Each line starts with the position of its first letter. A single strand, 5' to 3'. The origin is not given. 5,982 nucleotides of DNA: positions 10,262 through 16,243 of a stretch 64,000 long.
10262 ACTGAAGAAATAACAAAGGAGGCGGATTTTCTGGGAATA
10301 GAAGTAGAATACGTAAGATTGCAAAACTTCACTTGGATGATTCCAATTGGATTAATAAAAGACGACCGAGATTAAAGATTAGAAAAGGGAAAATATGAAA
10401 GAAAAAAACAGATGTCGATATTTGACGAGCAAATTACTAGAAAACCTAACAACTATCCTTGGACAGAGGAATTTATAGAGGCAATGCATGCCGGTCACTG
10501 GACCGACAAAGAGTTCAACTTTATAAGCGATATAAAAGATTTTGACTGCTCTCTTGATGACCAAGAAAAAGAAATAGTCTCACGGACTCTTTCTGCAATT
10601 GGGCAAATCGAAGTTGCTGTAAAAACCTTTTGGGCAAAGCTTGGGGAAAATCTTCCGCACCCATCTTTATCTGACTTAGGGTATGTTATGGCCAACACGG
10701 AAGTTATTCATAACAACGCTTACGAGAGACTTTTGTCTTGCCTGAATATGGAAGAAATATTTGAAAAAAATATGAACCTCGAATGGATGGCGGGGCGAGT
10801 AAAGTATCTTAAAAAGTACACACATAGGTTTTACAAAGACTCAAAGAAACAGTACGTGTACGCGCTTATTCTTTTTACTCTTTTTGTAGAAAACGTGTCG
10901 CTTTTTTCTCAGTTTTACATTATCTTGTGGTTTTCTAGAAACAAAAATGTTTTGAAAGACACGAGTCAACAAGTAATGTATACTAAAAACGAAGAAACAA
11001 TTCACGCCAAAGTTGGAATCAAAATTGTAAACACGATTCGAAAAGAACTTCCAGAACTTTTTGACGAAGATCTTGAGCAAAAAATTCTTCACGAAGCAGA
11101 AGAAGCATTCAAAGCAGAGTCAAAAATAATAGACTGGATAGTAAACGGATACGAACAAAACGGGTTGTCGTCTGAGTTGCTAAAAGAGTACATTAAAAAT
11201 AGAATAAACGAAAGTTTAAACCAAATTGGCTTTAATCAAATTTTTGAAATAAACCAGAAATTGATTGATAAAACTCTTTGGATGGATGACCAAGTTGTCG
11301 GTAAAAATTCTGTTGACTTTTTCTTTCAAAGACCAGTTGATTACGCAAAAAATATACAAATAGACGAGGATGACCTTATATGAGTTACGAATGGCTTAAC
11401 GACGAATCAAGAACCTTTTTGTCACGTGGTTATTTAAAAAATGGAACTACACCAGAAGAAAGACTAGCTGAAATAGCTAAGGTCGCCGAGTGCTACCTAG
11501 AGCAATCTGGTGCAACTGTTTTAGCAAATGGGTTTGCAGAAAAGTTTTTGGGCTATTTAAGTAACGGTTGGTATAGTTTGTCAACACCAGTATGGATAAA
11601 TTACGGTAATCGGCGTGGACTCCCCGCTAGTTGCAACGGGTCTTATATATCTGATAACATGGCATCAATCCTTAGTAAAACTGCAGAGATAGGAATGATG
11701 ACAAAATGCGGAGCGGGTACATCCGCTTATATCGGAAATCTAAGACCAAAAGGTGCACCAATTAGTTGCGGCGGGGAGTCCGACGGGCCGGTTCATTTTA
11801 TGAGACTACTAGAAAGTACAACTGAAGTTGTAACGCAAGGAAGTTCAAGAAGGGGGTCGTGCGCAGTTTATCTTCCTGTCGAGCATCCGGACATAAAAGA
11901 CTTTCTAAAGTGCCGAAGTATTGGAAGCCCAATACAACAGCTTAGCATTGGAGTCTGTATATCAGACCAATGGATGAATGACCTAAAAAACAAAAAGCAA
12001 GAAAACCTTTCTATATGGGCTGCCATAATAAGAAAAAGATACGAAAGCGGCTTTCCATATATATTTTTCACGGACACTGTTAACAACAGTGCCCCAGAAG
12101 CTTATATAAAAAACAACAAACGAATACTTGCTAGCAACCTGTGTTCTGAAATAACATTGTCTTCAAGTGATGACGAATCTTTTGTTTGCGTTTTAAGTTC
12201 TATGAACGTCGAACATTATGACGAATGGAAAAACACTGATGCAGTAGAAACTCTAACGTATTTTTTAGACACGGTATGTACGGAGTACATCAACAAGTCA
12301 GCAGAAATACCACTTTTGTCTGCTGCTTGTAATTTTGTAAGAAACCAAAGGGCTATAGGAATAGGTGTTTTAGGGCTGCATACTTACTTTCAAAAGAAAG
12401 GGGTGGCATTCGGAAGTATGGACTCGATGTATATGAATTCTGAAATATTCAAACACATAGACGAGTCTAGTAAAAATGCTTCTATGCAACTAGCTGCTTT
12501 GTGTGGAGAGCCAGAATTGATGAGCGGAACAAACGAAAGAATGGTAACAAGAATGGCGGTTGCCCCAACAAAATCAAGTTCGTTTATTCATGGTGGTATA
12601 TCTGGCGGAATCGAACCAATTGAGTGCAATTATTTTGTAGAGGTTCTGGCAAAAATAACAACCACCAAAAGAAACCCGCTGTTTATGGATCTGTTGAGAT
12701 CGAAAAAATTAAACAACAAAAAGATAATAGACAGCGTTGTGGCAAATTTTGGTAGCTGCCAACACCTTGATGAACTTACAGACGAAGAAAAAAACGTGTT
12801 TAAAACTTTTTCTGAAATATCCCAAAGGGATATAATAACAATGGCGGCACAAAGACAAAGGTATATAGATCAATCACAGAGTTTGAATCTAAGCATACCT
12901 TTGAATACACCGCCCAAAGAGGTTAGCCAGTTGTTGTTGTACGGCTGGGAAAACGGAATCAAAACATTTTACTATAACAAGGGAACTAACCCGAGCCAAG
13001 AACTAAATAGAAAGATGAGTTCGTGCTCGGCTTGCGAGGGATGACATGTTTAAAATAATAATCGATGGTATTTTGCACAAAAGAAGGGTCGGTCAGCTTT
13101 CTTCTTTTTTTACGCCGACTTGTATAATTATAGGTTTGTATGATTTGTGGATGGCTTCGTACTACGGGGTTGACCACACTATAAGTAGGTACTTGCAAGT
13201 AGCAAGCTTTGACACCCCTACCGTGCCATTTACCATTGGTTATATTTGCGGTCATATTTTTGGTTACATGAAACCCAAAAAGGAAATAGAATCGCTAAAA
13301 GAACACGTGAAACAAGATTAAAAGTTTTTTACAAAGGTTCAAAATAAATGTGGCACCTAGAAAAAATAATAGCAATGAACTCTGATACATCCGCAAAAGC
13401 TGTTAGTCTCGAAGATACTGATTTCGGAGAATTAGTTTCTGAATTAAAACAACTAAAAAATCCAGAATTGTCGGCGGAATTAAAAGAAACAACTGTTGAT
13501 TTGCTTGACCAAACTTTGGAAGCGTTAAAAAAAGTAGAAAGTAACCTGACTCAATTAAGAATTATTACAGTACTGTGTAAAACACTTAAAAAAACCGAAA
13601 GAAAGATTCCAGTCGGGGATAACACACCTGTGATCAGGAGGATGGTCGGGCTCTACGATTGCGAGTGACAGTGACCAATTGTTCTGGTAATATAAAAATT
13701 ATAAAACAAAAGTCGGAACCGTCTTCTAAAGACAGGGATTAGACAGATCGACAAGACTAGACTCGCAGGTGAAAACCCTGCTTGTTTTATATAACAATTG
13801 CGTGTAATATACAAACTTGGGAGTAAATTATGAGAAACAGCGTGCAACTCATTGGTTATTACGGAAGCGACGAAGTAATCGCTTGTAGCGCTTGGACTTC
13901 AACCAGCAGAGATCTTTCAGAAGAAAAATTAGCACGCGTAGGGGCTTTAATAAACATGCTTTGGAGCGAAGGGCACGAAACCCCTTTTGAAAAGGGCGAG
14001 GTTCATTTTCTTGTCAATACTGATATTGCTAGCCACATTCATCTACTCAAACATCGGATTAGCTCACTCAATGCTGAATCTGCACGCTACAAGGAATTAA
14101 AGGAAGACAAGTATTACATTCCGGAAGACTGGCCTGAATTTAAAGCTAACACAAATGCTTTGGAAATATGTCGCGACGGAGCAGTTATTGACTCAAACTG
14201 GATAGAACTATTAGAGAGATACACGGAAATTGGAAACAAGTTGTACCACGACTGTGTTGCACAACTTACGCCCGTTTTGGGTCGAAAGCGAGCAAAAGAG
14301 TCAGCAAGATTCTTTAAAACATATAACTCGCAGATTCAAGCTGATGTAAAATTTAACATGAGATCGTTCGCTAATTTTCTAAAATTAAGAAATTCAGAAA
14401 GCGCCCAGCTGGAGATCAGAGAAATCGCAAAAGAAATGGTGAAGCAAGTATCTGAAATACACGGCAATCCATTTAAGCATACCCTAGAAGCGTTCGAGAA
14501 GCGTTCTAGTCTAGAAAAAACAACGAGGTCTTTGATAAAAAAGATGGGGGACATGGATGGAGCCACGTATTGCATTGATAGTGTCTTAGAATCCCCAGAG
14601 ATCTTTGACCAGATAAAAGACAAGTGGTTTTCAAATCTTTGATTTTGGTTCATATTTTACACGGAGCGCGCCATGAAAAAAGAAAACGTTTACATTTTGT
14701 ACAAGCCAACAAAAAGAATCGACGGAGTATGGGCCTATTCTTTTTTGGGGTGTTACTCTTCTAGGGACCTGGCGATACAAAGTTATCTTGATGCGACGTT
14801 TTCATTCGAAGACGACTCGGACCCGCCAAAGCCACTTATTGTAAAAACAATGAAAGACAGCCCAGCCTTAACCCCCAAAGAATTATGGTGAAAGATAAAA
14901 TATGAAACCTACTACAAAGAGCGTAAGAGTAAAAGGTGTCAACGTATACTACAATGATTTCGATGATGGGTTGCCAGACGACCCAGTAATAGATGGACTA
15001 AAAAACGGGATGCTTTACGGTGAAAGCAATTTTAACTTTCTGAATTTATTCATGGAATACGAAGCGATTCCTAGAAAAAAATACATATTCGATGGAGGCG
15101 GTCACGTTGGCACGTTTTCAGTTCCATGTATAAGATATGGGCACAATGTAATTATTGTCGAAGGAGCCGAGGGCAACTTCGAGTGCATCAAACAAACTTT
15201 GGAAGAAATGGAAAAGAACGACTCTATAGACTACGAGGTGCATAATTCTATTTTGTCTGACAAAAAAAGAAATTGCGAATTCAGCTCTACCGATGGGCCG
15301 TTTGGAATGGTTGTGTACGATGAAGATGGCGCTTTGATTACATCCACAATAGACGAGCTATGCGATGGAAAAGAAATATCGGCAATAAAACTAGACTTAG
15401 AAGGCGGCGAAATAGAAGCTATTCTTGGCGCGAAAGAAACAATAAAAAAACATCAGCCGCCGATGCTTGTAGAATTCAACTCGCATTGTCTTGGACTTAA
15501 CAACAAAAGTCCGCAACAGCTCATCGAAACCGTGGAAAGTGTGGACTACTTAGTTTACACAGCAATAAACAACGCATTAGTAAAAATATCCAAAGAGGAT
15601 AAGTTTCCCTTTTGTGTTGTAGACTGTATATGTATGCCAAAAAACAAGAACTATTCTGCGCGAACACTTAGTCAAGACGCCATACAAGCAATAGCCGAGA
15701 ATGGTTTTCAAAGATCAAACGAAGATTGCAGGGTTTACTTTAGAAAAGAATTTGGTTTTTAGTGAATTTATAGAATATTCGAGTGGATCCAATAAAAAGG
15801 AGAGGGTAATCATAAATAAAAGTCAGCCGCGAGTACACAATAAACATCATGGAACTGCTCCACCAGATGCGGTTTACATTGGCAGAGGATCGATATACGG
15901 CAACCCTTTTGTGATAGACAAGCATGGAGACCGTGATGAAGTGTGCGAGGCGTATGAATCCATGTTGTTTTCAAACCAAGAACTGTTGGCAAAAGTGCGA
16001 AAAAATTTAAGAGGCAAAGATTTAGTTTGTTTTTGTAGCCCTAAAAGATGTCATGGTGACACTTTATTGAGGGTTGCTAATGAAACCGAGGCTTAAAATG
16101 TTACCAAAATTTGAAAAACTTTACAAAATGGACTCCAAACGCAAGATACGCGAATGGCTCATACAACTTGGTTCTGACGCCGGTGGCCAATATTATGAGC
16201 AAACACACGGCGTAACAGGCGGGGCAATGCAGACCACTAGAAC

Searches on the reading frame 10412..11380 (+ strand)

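Call 22: search_protein_families(library=phrogs, proteins=[window:10412-11380:+], max_evalue=0.00001)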
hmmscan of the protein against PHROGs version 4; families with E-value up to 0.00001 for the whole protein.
window:10412-11380:+ (323 aa): 1 family
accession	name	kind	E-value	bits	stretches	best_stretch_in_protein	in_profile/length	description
phrog_86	-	DNA, RNA and nucleotide metabolism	8.7e-63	213.7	1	9-316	70-389/504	ribonucleoside diphosphate reductase small subunit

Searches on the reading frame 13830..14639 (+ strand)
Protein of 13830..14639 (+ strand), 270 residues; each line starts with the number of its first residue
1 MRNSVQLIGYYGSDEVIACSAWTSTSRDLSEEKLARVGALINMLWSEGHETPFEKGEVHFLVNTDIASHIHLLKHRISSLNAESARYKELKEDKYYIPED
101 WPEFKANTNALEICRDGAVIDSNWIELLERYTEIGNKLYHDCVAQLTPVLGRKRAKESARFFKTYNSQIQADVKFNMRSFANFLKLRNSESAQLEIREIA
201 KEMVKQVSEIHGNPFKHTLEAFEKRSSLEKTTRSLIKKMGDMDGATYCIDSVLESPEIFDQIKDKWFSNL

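Call 3: search_protein_families(library=pfam, proteins=[window:13830-14639:+], max_evalue=0.01)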
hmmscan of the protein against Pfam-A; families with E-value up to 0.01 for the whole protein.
window:13830-14639:+ (270 aa): 1 family
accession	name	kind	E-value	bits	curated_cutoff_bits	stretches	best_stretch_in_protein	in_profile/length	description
PF02511.20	Thy1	-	1e-32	113.9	24.8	1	7-211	2-189/191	Thymidylate synthase complementing protein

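Call 4: search_protein_families(library=phrogs, proteins=[window:13830-14639:+], max_evalue=0.001)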
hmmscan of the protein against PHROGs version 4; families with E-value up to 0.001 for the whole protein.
window:13830-14639:+ (270 aa): 1 family
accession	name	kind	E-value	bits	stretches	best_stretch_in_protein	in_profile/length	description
phrog_85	-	DNA, RNA and nucleotide metabolism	2.4e-34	120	1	4-222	372-587/866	thymidylate synthase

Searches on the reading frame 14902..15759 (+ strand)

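Call 3: search_protein_families(library=pfam, proteins=[window:14902-15759:+], max_evalue=0.01)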
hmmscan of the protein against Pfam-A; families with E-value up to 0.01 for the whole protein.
window:14902-15759:+ (286 aa): 1 family
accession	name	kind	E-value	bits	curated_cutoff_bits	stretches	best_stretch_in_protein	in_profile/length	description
PF05050.19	Methyltransf_21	-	4.5e-07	30.6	22.7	1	145-214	97-169/173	Methyltransferase FkbM domain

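Call 4: search_protein_families(library=phrogs, proteins=[window:14902-15759:+], max_evalue=0.001)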
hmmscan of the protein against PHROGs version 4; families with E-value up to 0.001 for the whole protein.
window:14902-15759:+ (286 aa): 1 family
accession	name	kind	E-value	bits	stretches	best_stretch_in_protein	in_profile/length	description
phrog_8156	-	other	1.1e-16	61.9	1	55-201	47-197/244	methyltransferase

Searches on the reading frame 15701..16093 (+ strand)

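Call 3: search_protein_families(library=pfam, proteins=[window:15701-16093:+], max_evalue=0.01)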
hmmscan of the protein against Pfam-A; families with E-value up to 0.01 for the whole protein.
window:15701-16093:+ (131 aa): 1 family
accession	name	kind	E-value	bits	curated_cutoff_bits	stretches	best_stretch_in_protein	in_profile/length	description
PF14216.11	DUF4326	-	6.4e-24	84.9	25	1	48-123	3-81/82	Domain of unknown function (DUF4326)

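Call 4: search_protein_families(library=phrogs, proteins=[window:15701-16093:+], max_evalue=0.001)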
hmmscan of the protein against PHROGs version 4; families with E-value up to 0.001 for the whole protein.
window:15701-16093:+ (131 aa): 3 families
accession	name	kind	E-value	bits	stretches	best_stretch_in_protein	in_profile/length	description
phrog_464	-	unknown function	4e-36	126.2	1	39-128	188-287/322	unknown function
phrog_24867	-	DNA, RNA and nucleotide metabolism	1.5e-10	42.2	1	44-125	74-166/187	ribonucleotide reductase NrdA-like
phrog_32227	-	unknown function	9.2e-07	29.8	0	88-129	181-223/230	-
